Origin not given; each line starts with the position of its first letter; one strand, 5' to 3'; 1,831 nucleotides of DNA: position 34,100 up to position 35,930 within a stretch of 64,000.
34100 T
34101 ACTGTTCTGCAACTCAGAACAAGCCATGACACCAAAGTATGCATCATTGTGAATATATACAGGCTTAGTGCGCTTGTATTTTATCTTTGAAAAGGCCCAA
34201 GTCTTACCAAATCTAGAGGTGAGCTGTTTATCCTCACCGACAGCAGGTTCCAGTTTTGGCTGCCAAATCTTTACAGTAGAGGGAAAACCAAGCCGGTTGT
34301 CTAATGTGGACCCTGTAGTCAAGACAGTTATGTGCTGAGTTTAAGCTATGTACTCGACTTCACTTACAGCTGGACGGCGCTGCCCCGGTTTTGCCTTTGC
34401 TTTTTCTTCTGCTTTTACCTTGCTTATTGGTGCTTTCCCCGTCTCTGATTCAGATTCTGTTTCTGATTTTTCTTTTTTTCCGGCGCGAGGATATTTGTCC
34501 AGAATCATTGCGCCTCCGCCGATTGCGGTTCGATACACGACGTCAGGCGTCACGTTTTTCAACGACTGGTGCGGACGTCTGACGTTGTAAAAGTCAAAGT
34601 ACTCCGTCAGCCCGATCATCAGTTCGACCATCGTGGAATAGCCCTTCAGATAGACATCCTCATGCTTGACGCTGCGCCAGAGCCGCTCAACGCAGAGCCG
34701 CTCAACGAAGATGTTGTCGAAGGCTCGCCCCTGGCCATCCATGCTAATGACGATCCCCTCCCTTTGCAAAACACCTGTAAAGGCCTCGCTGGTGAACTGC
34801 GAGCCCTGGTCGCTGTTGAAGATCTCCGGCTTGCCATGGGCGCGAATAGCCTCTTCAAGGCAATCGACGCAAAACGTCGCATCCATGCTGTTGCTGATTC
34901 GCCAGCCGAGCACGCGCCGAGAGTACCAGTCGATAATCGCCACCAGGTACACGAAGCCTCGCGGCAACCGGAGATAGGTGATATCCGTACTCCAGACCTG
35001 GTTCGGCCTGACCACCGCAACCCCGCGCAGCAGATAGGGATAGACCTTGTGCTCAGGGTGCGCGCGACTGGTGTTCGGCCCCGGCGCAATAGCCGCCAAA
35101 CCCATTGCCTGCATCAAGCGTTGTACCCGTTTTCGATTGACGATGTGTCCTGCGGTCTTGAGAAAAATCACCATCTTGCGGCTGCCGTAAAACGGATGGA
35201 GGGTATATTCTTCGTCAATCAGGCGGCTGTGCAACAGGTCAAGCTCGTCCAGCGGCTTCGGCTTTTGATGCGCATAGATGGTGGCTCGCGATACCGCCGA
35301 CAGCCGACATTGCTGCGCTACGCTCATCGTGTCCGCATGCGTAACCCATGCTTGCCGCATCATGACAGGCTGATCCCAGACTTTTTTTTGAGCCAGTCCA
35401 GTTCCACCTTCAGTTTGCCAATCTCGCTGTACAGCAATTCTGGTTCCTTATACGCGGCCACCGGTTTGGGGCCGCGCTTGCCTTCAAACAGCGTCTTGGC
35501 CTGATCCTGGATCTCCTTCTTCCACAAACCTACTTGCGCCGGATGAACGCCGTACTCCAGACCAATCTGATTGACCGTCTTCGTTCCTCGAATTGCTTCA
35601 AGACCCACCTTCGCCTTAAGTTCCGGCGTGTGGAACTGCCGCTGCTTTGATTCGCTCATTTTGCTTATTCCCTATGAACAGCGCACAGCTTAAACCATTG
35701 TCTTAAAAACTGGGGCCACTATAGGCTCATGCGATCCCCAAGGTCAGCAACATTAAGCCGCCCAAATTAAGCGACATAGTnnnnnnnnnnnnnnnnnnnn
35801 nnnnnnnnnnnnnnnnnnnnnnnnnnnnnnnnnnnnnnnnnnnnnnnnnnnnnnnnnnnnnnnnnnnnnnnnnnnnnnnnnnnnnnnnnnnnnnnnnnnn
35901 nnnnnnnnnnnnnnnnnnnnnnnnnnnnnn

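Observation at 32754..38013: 5.2-kb low-GC genomic island in the tRNA-Val 3' end (45-nt direct repeats) carrying a GmrSD-like type IV restriction enzyme, IS3 and a PIN/UPF0175 TA pair, with no integrase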

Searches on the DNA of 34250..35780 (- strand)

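Call 58: search_dna_similar(query=window:34250-35780:-, collection=plasmids, mode=distant, max_rows=12)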
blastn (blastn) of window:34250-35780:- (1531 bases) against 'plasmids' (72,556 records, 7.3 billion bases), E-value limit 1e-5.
Records with a match: 1223; places in all: 1971; records where one place covers at least 80% of the query: 15.
Best place of each record, by identity: 90-95% 3; 80-90% 42; 60-80% 1178.
By first word of the organism name: Klebsiella 441; Escherichia 177; Bradyrhizobium 91; Enterobacter 47; Rhizobium 46; Pseudosulfitobacter 38; Acinetobacter 37; Pseudomonas 36; Sinorhizobium 36; Phaeobacter 19; and 89 more.
By predicted mobility (MOB-suite, as given by PLSDB): conjugative 700; non-mobilizable 359; mobilizable 164.
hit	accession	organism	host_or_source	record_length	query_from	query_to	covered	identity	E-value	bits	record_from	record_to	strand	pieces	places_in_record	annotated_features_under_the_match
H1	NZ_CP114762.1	Pseudomonas aeruginosa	Homo sapiens,blood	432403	45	1289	81%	69.4%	3e-135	490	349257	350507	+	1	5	IS3-like element ISPpu29 family transposase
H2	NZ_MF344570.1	Pseudomonas aeruginosa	-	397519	49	1289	81%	69.3%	2e-132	480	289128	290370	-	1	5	IS3-like element ISPpu29 family transposase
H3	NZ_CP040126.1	Pseudomonas aeruginosa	Homo sapiens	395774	51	1289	81%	69.4%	3e-135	489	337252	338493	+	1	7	IS3-like element ISPpu29 family transposase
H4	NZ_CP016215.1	Pseudomonas aeruginosa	Homo sapiens,sputum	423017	54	1289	81%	69.5%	3e-136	493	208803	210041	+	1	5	IS3-like element ISPpu29 family transposase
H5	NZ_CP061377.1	Pseudomonas aeruginosa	Homo sapiens,urine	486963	54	1289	81%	69.5%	3e-136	493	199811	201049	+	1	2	IS3-like element ISPpu29 family transposase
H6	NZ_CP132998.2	Pseudomonas aeruginosa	Homo sapiens,sputum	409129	54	1289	81%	69.4%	1e-134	489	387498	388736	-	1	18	IS3-like element ISPpu29 family transposase | hypothetical protein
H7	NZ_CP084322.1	Pseudomonas aeruginosa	Homo sapiens,clinical sample,urine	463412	54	1289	81%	69.4%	1e-134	489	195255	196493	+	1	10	IS3-like element ISPpu29 family transposase | hypothetical protein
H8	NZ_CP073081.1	Pseudomonas aeruginosa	Homo sapiens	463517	54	1289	81%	69.4%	1e-134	489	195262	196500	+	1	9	IS3-like element ISPpu29 family transposase | hypothetical protein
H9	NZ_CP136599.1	Pseudomonas aeruginosa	cell culture,clinical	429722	54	1289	81%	69.4%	1e-134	489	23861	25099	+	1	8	IS3-like element ISPpu29 family transposase | hypothetical protein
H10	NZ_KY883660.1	Pseudomonas putida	-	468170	55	1289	81%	69.5%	1e-135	491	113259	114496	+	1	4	IS3-like element ISPpu29 family transposase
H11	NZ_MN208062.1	Pseudomonas aeruginosa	-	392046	56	1289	81%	69.5%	3e-135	489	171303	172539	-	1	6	IS3-like element ISPpu29 family transposase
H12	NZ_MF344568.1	Pseudomonas aeruginosa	-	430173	56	1289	81%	69.5%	3e-135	489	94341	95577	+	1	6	IS3-like element ISPpu29 family transposase | EAL domain-containing protein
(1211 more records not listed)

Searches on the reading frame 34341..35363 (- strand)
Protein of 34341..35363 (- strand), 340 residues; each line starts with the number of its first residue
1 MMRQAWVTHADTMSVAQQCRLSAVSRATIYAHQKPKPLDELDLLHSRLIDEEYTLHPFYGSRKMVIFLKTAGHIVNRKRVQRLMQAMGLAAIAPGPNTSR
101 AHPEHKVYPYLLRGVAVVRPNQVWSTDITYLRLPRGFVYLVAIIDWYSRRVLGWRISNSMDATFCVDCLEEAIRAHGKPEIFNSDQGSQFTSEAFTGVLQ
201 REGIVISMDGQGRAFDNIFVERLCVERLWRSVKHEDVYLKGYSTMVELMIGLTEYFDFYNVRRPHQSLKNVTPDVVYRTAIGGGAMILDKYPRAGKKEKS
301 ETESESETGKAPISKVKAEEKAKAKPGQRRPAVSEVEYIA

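Call 8: search_protein_families(library=pfam, proteins=[window:34341-35363:-], max_evalue=0.01)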
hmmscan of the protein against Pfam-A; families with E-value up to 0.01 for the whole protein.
window:34341-35363:- (340 aa): 5 families
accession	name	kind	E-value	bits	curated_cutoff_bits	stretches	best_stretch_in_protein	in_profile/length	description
PF00665.32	rve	-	6e-28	97.5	32.6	1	119-212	3-100/102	Integrase core domain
PF13276.12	HTH_21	-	3.1e-13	50.2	28.1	1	47-94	8-57/60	HTH-like domain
PF13683.12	rve_3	-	8.5e-10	38.7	26.5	1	224-273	18-67/67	Integrase core domain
PF24764.1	rva_4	-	6.5e-06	26.4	26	1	117-234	4-114/194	Integrase core domain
PF13333.12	rve_2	-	0.00017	22.1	22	1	228-278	3-52/56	Integrase core domain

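Call 55: find_encoding_contigs(protein=window:34341-35363:-, flank=3000, max_places=10)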
Protein window:34341-35363:- (340 aa): no gene with exactly this product is on record in the collection.

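Call 63: search_protein_families(library=ncbifam, proteins=[window:34341-35363:-], max_evalue=0.01)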
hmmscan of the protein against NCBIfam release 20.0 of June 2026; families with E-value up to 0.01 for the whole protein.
window:34341-35363:- (340 aa): 2 families
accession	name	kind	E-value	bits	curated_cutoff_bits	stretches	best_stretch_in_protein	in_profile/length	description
NF033516.0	transpos_IS3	equivalog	7.6e-77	259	160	1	7-274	95-366/369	IS3 family transposase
NF033577.2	transpos_IS481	equivalog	1.8e-27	96.6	224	1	49-273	67-280/284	IS481 family transposase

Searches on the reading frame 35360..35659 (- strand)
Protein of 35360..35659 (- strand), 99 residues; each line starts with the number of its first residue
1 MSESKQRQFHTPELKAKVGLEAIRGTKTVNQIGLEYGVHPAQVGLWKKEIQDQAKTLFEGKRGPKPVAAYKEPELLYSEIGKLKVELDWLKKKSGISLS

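Call 8: search_protein_families(library=pfam, proteins=[window:35360-35659:-], max_evalue=0.01)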
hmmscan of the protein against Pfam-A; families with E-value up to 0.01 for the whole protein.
window:35360-35659:- (99 aa): 2 families
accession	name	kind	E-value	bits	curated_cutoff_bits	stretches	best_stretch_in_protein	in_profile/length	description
PF13542.12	HTH_Tnp_ISL3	-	0.0024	17.8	27.4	0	7-43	9-43/51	Helix-turn-helix domain of transposase family ISL3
PF01527.26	HTH_Tnp_1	-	0.0025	18.4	24.1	1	7-78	4-72/75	Transposase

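Call 63: search_protein_families(library=ncbifam, proteins=[window:35360-35659:-], max_evalue=0.01)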
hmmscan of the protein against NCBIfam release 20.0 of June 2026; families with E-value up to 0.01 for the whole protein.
window:35360-35659:- (99 aa): 2 families
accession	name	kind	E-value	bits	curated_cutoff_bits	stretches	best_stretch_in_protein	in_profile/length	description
NF033516.0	transpos_IS3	equivalog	1.1e-07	31.5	160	1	13-95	1-83/369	IS3 family transposase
NF047595.1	IS66_ISRel24_TnpA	equivalog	0.00044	20.8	74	1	6-53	1-47/113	IS66-like element accessory protein TnpA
